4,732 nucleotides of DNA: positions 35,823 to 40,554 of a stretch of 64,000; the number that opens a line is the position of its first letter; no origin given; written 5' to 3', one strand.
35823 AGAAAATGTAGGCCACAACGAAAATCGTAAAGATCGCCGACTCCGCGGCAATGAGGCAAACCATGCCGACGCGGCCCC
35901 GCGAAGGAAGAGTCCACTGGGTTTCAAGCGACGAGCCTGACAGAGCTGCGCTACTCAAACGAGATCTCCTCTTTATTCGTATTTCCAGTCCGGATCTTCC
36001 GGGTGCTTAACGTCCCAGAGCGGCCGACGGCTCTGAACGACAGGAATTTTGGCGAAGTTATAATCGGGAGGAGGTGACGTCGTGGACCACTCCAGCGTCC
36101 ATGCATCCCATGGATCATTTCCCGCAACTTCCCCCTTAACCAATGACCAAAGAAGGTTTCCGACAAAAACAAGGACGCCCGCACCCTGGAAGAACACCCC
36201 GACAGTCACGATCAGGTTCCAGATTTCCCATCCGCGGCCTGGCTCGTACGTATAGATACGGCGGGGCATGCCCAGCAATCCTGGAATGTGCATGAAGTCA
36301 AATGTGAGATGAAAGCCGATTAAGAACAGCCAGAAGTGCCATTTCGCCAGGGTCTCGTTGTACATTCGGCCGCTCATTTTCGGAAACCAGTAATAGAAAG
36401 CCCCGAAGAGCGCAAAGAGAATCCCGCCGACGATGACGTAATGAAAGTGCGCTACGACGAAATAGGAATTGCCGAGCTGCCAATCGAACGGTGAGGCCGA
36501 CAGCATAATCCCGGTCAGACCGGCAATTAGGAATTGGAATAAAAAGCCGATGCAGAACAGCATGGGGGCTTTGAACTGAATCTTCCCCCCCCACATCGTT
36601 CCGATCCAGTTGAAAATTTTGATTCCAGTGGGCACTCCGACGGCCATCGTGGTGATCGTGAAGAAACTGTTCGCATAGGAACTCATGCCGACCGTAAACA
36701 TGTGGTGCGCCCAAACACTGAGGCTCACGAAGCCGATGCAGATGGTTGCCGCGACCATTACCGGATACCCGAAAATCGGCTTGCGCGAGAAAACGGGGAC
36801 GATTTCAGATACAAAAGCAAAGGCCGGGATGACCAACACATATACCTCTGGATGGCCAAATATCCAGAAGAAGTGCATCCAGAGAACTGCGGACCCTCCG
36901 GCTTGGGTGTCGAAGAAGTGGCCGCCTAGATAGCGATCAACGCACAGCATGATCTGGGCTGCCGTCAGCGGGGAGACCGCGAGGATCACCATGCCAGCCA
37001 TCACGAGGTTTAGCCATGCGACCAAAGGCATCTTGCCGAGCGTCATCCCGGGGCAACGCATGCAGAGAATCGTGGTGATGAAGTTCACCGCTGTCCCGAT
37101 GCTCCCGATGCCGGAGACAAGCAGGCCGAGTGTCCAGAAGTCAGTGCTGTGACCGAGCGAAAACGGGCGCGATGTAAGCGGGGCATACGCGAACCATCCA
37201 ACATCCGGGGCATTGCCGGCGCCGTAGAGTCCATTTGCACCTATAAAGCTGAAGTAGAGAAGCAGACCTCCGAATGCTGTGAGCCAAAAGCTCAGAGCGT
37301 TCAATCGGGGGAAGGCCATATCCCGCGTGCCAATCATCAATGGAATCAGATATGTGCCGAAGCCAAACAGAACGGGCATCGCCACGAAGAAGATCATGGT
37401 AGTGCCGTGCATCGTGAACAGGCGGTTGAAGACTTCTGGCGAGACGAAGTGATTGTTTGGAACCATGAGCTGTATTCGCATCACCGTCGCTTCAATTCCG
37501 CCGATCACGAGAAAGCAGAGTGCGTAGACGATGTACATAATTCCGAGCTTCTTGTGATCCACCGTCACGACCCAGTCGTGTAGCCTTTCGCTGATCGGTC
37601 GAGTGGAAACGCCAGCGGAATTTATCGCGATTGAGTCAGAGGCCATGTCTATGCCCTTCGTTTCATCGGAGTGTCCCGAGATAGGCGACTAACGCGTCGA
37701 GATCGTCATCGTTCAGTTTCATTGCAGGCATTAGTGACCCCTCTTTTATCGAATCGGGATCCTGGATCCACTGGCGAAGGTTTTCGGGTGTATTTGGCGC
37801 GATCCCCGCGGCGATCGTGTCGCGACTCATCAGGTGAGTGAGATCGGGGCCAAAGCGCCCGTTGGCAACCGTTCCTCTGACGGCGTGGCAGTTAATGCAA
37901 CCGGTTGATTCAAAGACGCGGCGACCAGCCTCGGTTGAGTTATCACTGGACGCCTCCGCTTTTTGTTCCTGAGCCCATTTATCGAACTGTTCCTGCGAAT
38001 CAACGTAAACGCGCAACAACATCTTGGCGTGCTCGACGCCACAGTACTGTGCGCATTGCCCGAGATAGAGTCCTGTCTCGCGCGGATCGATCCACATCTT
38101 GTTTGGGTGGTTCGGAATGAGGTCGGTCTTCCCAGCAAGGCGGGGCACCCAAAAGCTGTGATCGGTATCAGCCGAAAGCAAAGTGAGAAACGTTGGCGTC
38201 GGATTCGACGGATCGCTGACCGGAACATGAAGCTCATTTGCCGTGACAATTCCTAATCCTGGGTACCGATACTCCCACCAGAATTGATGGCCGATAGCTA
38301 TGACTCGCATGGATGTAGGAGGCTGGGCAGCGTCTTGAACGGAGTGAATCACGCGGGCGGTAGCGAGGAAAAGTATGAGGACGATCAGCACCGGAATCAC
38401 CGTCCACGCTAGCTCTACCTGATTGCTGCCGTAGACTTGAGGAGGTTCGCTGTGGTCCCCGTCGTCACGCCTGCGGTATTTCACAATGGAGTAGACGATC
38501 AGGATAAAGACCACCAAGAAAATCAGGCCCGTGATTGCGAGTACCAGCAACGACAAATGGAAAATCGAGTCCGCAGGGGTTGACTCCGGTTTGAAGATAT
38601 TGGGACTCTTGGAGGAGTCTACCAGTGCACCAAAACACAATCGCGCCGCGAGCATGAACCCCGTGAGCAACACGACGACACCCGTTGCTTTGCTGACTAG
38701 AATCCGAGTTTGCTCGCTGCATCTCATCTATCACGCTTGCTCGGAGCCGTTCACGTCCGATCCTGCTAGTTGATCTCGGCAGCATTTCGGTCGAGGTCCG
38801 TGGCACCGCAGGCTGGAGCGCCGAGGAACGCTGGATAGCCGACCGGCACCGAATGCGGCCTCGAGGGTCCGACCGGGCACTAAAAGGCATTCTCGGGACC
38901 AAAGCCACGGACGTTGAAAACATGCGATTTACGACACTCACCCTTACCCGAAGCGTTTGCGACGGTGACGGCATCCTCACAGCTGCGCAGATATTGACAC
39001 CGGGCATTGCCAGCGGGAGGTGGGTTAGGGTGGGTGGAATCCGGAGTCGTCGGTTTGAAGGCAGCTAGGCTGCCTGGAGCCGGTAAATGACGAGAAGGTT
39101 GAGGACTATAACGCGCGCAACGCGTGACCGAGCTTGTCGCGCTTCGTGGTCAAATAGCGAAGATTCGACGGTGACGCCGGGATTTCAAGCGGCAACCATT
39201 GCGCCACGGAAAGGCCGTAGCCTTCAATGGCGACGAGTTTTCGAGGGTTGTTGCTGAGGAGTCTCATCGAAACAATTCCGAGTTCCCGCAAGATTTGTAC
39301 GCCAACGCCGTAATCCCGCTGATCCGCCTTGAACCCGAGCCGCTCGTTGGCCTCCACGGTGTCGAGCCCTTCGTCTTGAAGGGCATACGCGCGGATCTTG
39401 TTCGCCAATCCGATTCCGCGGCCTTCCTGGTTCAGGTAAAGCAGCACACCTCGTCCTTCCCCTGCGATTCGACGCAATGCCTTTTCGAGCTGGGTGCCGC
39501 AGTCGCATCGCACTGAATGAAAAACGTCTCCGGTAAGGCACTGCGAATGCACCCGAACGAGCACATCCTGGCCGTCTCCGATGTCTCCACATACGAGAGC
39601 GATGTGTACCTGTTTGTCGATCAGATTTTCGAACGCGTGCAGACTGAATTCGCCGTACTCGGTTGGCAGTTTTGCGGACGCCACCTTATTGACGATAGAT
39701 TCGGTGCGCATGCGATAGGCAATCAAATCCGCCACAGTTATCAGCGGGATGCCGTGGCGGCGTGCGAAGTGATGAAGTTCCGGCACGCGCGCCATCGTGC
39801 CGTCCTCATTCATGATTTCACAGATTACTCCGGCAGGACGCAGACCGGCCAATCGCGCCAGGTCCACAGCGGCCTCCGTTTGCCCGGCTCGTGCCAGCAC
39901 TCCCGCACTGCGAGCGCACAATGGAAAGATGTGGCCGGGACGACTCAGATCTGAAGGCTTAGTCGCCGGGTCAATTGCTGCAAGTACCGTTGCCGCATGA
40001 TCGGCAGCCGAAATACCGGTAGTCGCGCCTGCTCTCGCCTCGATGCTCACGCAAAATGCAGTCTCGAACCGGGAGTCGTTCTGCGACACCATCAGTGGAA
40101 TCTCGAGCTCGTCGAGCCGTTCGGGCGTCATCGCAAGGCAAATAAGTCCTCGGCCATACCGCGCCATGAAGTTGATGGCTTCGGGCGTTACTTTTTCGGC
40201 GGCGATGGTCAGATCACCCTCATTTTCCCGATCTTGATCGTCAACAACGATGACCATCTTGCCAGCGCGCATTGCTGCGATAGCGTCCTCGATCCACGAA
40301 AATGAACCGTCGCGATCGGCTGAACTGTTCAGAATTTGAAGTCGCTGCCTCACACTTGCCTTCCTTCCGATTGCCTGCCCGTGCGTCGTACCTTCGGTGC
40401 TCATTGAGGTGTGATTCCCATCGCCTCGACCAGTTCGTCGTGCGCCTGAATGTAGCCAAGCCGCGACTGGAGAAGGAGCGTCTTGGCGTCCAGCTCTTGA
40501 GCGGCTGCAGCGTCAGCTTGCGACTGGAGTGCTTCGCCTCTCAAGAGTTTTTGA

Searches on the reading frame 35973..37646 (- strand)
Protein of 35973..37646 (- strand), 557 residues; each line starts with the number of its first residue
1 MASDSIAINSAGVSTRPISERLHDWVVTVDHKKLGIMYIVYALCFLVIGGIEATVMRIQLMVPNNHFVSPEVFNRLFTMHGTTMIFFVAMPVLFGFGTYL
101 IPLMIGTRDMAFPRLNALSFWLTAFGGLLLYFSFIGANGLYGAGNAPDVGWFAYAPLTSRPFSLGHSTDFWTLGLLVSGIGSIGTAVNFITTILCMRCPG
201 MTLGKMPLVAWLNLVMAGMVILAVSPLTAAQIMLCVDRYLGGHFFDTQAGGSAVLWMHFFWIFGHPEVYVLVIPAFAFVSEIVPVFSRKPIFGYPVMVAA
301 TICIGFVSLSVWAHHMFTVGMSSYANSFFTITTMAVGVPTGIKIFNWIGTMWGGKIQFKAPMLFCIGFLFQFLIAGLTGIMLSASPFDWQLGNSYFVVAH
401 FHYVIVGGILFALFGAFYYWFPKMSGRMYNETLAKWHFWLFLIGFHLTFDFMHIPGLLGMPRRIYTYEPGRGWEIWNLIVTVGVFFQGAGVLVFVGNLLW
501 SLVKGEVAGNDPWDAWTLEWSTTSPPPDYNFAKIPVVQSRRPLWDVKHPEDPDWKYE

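Call 54: search_protein_families(library=pfam, proteins=[window:35973-37646:-], max_evalue=0.0001)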
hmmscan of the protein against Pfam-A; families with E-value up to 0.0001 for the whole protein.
window:35973-37646:- (557 aa): 1 family
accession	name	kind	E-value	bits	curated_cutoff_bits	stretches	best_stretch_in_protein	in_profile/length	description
PF00115.25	COX1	-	5.5e-159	530.1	34.8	1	33-485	1-435/436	Cytochrome C and Quinol oxidase polypeptide I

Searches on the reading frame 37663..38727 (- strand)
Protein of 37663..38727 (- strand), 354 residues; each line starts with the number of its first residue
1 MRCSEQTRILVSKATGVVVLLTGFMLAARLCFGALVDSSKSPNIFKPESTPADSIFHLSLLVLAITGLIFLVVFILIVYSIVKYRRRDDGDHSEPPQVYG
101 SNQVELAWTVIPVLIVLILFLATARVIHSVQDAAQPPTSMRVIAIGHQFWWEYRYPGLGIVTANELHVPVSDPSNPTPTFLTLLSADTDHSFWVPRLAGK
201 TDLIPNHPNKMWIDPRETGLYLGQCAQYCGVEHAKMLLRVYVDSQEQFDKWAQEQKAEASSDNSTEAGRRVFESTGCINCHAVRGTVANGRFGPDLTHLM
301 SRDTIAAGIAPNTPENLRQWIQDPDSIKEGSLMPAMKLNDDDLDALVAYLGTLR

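Call 54: search_protein_families(library=pfam, proteins=[window:37663-38727:-], max_evalue=0.0001)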
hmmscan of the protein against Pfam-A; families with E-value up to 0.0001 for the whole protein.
window:37663-38727:- (354 aa): 4 families
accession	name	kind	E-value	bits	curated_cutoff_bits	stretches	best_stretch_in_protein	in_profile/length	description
PF00116.26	COX2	-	2.1e-14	53.9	22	1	141-238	2-115/120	Cytochrome C oxidase subunit II, periplasmic domain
PF00034.26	Cytochrom_C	-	5.3e-12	47.3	21.3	1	266-353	2-89/90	Cytochrome c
PF02790.20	COX2_TM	-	8.1e-09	36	22.8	1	52-119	16-81/88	Cytochrome C oxidase subunit II, transmembrane domain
PF13442.11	Cytochrome_CBB3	-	2.1e-06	28.4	27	1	265-350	3-68/68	Cytochrome C oxidase, cbb3-type, subunit III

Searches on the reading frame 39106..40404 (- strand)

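Call 54: search_protein_families(library=pfam, proteins=[window:39106-40404:-], max_evalue=0.0001)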
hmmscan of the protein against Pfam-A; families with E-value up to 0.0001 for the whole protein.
window:39106-40404:- (432 aa): 2 families
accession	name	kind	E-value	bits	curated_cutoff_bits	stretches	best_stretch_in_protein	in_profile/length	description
PF00926.24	DHBP_synthase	-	3e-87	291.5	26.4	1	39-230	1-191/191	3,4-dihydroxy-2-butanone 4-phosphate synthase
PF00925.25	GTP_cyclohydro2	-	1.7e-73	246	23.3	1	240-403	2-163/165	GTP cyclohydrolase II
